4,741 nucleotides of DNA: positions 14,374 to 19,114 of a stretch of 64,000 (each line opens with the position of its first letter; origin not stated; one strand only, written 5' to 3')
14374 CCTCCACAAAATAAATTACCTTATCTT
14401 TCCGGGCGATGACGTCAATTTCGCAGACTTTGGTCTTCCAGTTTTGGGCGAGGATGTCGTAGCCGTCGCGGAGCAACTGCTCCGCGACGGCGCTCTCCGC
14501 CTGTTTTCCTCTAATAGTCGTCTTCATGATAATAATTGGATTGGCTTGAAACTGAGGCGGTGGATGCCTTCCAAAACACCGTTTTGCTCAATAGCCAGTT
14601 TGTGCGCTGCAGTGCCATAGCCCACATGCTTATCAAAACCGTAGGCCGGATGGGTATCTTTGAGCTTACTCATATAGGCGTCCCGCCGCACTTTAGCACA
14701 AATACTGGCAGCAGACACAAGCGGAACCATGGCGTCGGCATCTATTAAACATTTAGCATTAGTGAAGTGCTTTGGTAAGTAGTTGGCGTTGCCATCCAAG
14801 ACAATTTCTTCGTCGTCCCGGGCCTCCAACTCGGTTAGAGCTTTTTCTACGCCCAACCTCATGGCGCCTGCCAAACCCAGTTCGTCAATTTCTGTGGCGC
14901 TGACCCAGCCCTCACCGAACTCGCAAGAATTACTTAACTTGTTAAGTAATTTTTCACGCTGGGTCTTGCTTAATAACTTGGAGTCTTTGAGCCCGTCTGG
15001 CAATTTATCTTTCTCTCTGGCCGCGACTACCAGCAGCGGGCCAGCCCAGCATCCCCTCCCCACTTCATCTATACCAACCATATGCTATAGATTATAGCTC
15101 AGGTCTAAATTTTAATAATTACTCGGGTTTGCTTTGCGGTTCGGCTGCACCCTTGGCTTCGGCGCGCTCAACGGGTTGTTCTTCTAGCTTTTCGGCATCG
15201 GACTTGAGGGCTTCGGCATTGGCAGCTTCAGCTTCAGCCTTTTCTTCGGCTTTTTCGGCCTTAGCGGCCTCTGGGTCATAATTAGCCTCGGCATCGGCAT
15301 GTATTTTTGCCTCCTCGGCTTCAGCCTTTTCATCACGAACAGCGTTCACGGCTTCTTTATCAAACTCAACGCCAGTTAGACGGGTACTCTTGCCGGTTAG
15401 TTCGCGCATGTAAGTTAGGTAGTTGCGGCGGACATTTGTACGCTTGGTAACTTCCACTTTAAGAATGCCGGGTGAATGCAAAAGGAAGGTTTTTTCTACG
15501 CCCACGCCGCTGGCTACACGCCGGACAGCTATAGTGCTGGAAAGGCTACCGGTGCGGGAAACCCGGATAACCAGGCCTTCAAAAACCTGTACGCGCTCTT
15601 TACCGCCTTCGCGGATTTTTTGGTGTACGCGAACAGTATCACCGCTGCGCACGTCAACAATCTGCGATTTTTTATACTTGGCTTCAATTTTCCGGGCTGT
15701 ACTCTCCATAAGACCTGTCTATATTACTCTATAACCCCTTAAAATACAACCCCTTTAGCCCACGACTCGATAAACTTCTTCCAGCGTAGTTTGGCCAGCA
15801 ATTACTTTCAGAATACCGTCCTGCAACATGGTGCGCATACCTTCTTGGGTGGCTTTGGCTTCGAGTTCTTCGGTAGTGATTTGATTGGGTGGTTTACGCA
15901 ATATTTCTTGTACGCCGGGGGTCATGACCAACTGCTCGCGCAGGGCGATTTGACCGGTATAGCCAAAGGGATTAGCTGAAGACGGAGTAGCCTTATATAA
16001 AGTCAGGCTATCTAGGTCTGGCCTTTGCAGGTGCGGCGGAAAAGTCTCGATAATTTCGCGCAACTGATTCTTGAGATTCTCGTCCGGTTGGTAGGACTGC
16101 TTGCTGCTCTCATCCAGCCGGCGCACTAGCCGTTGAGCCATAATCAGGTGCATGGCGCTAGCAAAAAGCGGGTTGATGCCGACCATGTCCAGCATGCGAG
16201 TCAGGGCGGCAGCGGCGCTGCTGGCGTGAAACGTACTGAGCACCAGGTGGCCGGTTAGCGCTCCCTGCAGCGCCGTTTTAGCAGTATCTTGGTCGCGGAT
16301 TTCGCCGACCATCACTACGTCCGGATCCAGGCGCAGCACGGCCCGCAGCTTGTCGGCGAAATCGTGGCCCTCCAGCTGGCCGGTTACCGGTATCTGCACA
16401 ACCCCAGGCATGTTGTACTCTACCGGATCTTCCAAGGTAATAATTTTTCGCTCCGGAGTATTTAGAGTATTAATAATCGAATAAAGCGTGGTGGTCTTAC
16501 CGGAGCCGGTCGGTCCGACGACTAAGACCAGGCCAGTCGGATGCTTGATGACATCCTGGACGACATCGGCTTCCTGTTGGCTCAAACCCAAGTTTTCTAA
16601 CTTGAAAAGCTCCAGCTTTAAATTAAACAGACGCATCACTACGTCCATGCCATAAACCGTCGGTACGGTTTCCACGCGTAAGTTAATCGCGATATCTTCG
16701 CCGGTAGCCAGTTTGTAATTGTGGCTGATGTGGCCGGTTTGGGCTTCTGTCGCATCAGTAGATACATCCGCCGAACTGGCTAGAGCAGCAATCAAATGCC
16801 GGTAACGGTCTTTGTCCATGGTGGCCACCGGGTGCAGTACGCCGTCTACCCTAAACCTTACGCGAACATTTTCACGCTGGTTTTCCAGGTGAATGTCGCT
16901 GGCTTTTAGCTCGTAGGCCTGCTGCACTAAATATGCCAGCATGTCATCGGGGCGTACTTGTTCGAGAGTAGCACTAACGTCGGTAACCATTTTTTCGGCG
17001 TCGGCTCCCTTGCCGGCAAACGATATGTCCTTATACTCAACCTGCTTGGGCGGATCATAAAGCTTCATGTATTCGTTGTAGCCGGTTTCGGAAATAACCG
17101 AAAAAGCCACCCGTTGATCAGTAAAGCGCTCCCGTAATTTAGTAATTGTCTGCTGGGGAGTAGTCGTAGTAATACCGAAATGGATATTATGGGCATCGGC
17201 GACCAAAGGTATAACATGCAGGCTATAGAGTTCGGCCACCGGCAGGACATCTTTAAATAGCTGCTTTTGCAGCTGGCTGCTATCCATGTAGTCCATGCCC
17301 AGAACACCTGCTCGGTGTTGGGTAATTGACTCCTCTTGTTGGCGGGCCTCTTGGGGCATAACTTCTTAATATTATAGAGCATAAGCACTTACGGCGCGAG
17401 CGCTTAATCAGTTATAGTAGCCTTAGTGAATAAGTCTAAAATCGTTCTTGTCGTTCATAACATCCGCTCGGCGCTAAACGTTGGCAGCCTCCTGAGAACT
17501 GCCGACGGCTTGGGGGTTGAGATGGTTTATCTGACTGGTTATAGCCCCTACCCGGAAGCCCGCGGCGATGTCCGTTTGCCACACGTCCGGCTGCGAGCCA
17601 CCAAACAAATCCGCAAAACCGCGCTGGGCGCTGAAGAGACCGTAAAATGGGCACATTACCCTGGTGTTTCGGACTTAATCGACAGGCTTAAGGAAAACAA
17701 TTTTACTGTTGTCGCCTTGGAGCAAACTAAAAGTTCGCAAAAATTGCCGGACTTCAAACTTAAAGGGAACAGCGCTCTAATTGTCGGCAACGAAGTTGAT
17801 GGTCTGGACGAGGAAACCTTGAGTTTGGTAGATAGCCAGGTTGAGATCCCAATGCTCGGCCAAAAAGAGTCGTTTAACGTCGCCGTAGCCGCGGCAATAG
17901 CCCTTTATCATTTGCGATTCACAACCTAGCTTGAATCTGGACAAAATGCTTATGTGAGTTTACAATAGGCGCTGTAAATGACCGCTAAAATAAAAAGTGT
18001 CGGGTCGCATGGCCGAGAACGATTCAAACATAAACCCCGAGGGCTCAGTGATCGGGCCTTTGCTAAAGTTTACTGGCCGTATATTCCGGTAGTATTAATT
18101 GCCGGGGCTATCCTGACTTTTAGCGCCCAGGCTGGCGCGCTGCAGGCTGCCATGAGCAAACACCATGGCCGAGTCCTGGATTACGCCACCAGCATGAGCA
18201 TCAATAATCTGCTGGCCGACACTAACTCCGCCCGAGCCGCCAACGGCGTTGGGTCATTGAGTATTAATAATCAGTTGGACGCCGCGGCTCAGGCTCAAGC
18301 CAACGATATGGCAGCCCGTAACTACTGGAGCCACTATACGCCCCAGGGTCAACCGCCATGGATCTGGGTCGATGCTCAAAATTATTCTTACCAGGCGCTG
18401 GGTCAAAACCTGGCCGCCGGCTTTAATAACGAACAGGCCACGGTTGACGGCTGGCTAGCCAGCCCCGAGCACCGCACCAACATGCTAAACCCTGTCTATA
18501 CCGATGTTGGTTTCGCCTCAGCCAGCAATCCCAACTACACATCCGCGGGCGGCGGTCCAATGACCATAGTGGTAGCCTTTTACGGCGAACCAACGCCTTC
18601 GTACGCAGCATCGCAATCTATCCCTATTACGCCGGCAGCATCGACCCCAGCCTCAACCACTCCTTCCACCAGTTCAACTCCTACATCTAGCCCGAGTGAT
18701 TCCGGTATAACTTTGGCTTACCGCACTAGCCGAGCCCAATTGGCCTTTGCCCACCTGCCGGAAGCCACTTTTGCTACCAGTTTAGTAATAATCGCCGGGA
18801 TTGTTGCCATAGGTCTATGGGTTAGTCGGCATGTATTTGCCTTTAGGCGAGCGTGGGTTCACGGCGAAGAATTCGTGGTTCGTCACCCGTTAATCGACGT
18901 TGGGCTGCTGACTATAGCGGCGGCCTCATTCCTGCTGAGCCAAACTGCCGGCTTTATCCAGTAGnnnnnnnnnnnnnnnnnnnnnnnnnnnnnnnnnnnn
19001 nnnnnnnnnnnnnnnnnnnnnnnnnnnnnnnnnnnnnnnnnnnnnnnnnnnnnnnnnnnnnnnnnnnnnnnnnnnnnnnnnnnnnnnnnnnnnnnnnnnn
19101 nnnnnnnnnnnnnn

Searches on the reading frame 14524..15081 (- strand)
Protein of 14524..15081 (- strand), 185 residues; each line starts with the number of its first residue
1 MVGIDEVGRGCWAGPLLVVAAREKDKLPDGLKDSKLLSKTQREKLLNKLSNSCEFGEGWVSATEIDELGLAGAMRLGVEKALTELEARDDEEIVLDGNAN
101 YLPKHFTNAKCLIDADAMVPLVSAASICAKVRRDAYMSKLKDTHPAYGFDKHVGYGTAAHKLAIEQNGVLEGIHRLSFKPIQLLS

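Call 50: search_protein_families(library=pfam, proteins=[window:14524-15081:-], max_evalue=0.00001)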
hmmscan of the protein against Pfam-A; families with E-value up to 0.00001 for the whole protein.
window:14524-15081:- (185 aa): 1 family
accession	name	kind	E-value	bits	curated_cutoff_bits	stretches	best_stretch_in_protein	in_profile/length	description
PF01351.25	RNase_HII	-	9.4e-33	114.2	25.8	1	2-180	1-198/199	Ribonuclease HII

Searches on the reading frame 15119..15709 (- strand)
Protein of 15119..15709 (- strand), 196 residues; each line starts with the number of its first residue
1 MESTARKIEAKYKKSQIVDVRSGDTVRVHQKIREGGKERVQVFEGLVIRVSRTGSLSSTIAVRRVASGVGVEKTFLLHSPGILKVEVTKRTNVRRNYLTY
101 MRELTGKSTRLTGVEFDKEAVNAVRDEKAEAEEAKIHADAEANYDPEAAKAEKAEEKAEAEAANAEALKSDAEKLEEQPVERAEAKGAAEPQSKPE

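Call 50: search_protein_families(library=pfam, proteins=[window:15119-15709:-], max_evalue=0.00001)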
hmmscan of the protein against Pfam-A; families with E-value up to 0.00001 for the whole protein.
window:15119-15709:- (196 aa): 1 family
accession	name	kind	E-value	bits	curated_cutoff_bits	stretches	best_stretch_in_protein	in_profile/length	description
PF01245.26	Ribosomal_L19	-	2.3e-34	118.1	22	1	6-111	4-108/111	Ribosomal protein L19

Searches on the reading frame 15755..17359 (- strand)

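Call 50: search_protein_families(library=pfam, proteins=[window:15755-17359:-], max_evalue=0.00001)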
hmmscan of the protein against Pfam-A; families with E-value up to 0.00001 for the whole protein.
window:15755-17359:- (534 aa): 1 family
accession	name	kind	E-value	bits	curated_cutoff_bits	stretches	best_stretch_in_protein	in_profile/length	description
PF00437.27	T2SSE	-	7.8e-94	314.8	24.9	1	141-531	12-370/370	Type II/IV secretion system protein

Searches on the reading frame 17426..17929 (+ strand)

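Call 50: search_protein_families(library=pfam, proteins=[window:17426-17929:+], max_evalue=0.00001)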
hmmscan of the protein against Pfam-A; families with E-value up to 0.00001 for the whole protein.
window:17426-17929:+ (167 aa): 1 family
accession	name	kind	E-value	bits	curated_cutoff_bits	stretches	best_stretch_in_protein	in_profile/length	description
PF00588.24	SpoU_methylase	-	3.4e-32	111.9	29.7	1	6-161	2-142/142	SpoU rRNA Methylase family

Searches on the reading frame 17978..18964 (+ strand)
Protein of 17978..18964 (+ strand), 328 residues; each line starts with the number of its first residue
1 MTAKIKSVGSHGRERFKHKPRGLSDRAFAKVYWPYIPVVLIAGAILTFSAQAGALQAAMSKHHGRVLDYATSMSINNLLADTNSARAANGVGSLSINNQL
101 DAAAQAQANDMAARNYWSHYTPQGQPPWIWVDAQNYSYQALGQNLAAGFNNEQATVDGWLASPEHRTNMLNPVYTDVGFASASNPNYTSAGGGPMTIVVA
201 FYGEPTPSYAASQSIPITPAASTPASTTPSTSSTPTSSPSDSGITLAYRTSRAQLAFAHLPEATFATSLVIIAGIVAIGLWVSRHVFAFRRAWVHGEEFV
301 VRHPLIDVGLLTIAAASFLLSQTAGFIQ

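Call 50: search_protein_families(library=pfam, proteins=[window:17978-18964:+], max_evalue=0.00001)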
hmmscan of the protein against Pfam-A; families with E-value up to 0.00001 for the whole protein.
window:17978-18964:+ (328 aa): 1 family
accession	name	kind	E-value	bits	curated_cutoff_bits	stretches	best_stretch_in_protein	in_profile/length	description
PF00188.32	CAP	-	2.9e-21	76.9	21.1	1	81-189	3-110/117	Cysteine-rich secretory protein family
